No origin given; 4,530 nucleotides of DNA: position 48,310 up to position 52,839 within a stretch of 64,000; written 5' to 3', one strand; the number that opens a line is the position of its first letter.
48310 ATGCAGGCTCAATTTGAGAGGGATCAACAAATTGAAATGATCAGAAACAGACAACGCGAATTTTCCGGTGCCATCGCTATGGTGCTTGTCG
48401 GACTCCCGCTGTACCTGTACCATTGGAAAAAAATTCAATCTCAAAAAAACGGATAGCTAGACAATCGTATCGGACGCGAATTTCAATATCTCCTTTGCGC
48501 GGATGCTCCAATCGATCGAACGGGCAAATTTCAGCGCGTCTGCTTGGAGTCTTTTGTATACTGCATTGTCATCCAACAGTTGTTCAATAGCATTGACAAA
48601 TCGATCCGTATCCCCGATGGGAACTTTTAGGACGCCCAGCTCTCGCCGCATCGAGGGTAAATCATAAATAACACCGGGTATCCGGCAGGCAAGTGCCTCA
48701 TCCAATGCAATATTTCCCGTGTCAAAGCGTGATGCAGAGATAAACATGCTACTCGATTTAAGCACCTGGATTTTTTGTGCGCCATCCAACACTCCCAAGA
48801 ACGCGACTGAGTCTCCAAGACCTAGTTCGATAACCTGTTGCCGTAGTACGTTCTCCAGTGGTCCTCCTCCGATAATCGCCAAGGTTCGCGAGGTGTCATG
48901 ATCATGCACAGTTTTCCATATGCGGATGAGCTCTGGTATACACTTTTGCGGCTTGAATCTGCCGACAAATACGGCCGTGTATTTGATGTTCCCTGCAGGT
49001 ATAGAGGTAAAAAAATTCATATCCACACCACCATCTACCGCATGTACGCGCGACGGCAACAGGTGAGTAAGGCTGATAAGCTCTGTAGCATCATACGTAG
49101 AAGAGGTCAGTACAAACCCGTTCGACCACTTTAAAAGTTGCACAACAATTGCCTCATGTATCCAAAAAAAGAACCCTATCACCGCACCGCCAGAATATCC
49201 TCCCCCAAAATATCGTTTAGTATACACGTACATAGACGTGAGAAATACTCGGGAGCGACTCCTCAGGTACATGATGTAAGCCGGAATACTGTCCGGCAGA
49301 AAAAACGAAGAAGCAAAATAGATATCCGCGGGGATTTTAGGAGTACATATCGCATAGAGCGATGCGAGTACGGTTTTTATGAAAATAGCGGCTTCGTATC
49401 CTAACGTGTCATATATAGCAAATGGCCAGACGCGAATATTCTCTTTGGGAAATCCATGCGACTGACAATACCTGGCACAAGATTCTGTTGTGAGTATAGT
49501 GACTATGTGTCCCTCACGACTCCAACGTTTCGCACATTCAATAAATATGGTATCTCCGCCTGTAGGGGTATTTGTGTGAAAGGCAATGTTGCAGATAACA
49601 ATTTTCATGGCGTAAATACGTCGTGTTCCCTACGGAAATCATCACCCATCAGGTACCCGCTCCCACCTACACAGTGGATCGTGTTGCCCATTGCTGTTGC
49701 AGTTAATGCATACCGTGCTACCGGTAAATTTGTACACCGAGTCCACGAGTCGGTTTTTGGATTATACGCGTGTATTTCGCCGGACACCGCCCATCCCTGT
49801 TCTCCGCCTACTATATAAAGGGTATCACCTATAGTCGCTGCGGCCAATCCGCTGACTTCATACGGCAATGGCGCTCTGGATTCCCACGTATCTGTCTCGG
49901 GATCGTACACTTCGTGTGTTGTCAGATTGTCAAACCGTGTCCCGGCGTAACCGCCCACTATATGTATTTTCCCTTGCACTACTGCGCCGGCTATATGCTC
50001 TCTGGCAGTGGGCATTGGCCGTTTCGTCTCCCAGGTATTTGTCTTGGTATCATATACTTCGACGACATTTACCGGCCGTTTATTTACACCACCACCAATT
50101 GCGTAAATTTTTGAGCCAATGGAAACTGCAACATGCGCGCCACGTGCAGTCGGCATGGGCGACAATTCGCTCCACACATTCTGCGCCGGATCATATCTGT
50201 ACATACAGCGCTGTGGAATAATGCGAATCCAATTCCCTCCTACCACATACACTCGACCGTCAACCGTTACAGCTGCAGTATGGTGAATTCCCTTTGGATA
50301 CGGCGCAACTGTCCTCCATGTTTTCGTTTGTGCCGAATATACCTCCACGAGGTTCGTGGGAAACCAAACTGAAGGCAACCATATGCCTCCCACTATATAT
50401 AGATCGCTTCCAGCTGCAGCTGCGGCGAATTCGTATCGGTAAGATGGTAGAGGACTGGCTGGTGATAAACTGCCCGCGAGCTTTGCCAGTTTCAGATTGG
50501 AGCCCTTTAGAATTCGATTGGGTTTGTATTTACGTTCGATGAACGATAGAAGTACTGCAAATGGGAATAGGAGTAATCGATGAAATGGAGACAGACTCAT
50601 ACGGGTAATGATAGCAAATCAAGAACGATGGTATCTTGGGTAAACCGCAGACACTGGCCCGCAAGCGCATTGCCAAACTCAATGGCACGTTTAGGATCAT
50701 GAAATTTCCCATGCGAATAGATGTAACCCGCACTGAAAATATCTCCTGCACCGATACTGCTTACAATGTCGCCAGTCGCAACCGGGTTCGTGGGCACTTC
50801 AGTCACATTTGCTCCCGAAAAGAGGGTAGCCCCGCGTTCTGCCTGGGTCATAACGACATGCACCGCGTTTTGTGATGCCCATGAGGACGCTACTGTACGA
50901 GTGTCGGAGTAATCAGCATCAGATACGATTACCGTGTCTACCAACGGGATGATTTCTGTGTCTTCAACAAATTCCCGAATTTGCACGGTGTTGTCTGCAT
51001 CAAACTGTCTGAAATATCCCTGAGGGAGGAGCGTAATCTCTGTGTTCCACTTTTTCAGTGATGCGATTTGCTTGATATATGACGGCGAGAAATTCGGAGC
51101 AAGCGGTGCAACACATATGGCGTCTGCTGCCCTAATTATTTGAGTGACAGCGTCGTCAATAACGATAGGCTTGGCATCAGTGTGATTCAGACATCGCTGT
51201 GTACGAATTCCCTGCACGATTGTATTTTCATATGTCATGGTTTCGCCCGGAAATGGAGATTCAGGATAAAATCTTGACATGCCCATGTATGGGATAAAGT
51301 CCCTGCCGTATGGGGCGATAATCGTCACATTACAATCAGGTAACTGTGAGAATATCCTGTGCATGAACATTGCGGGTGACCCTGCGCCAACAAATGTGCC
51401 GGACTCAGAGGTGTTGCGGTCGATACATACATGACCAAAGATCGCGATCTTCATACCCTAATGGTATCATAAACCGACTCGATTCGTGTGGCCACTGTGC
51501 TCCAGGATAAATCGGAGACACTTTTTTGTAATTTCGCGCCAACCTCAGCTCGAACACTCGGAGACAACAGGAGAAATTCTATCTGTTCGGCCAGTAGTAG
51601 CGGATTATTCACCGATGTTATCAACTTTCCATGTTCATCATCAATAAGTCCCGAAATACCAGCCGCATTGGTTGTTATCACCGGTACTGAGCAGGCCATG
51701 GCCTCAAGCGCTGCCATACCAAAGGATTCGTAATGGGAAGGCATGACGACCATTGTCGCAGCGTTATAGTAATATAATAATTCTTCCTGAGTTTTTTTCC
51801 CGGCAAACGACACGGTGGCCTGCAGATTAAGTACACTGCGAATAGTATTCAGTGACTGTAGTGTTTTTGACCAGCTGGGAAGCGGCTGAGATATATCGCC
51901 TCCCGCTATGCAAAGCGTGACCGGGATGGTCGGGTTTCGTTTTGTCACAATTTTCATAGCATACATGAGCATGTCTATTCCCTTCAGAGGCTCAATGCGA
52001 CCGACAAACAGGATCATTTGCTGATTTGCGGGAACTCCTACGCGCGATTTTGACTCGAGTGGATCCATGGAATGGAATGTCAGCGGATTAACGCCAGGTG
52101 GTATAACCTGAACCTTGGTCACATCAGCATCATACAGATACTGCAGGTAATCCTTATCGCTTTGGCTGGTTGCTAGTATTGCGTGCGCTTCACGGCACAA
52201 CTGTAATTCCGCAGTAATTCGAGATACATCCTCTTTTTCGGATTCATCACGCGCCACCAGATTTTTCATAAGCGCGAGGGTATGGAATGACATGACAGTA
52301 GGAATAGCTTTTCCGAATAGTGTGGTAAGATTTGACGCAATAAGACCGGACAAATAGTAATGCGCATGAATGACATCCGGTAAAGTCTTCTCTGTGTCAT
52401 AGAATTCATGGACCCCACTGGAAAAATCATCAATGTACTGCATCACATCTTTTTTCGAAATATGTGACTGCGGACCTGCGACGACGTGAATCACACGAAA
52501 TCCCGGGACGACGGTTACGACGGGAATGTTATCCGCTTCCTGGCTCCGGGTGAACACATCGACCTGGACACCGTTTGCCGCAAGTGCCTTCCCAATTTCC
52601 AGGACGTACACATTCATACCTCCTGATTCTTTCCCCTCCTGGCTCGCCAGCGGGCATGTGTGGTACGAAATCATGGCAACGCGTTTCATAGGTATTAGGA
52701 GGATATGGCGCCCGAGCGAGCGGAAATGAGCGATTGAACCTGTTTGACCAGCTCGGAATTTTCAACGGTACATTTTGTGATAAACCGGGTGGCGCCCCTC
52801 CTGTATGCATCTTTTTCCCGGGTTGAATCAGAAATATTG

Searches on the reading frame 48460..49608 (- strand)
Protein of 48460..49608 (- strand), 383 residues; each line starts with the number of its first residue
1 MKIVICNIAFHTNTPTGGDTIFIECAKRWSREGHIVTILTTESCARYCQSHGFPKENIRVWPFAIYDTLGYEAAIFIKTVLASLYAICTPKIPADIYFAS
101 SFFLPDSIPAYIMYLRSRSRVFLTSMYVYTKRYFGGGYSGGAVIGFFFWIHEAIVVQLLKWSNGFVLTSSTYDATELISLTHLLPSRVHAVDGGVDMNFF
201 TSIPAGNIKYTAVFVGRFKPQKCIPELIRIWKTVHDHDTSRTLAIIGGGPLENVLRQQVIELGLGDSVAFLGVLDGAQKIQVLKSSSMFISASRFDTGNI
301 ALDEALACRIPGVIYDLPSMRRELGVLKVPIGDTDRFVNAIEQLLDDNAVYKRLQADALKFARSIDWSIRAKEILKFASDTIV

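Call 24: search_protein_families(library=pfam, proteins=[window:48460-49608:-], max_evalue=0.001)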
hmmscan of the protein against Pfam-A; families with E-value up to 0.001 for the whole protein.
window:48460-49608:- (383 aa): 2 families
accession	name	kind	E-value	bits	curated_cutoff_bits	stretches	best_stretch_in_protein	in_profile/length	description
PF00534.26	Glycos_transf_1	-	1.5e-19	70.6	26.4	1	209-358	15-169/172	Glycosyl transferases group 1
PF13692.12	Glyco_trans_1_4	-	6.5e-18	65.8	27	1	211-347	3-142/142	Glycosyl transferases group 1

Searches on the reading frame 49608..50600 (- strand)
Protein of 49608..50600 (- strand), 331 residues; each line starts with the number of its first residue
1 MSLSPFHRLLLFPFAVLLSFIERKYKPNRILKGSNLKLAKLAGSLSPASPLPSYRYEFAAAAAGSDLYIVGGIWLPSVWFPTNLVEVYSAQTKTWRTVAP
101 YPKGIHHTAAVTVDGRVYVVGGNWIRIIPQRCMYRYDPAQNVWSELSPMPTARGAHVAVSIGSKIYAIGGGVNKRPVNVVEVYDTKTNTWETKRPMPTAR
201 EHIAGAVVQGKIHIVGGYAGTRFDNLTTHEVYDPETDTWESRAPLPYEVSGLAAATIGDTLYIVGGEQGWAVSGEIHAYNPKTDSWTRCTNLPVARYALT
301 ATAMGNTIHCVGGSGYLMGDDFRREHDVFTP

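Call 24: search_protein_families(library=pfam, proteins=[window:49608-50600:-], max_evalue=0.001)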
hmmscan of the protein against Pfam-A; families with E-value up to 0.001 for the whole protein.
window:49608-50600:- (331 aa): 10 families
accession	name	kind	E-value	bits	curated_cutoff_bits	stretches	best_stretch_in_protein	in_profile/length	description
PF01344.31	Kelch_1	-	3.6e-51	170.7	20.1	5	153-197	2-46/46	Kelch motif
PF13964.12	Kelch_6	-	5.6e-49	163.1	25.3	4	155-200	4-50/50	Kelch motif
PF24681.1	Kelch_KLHDC2_KLHL20_DRC7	-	1.5e-36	126.2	50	2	149-313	47-221/221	KLHDC2/KLHL20/DRC7 Kelch-repeats domain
PF25210.1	Kelch_FKB95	-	3.8e-36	125.5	70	2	147-242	30-123/268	FKB95, Kelch-repeats domain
PF07646.21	Kelch_2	-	1.1e-32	110.7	21.3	4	206-246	8-48/48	Kelch motif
PF13418.12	Kelch_4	-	1.8e-26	92.2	21.6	2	257-293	10-48/49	Galactose oxidase, central domain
PF24981.1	Beta-prop_ATRN-LZTR1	-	1.9e-24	86.9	50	1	117-315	1-221/289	Attractin/LZTR1 beta-propeller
PF13415.12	Kelch_3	-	6.4e-24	84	22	2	258-302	1-46/48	Galactose oxidase, central domain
PF24996.1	NANM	-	1.1e-17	64.4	45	2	186-267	39-125/350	N-acetylneuraminate epimerase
PF13854.13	Kelch_HCF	-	2.5e-09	37.3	113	1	191-291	176-279/345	Host cell factor, Kelch-repeats domain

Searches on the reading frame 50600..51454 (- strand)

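Call 24: search_protein_families(library=pfam, proteins=[window:50600-51454:-], max_evalue=0.001)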
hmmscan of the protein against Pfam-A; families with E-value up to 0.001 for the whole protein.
window:50600-51454:- (285 aa): 1 family
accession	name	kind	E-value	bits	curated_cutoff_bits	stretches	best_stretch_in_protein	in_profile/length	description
PF00294.29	PfkB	-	3.7e-13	49.9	25.8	1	175-269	187-290/302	pfkB family carbohydrate kinase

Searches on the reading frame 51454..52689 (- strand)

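Call 24: search_protein_families(library=pfam, proteins=[window:51454-52689:-], max_evalue=0.001)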
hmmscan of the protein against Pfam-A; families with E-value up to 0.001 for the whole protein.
window:51454-52689:- (412 aa): 8 families
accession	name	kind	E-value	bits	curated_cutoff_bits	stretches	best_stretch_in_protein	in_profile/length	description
PF00534.26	Glycos_transf_1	-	9.1e-33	113.6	26.4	1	215-385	7-167/172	Glycosyl transferases group 1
PF13692.12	Glyco_trans_1_4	-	3.1e-28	99.2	27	1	224-374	2-140/142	Glycosyl transferases group 1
PF13439.12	Glyco_transf_4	-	7.7e-23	81.8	28.5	1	23-202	2-168/170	Glycosyltransferase Family 4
PF20706.3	GT4-conflict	-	1.7e-22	80.4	26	1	15-400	4-382/385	Family 4 Glycosyltransferase in conflict systems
PF13579.12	Glyco_trans_4_4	-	5.2e-21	76.1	29.7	1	23-199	1-158/158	Glycosyl transferase 4-like domain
PF08323.17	Glyco_transf_5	-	2.4e-06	27.9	22.7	1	22-144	15-174/239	Starch synthase catalytic domain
PF13477.12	Glyco_trans_4_2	-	3e-06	27.9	23.4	1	26-141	10-112/139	Glycosyl transferase 4-like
PF13524.12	Glyco_trans_1_2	-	4.5e-05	23.9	25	1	293-400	29-139/144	Glycosyl transferase-like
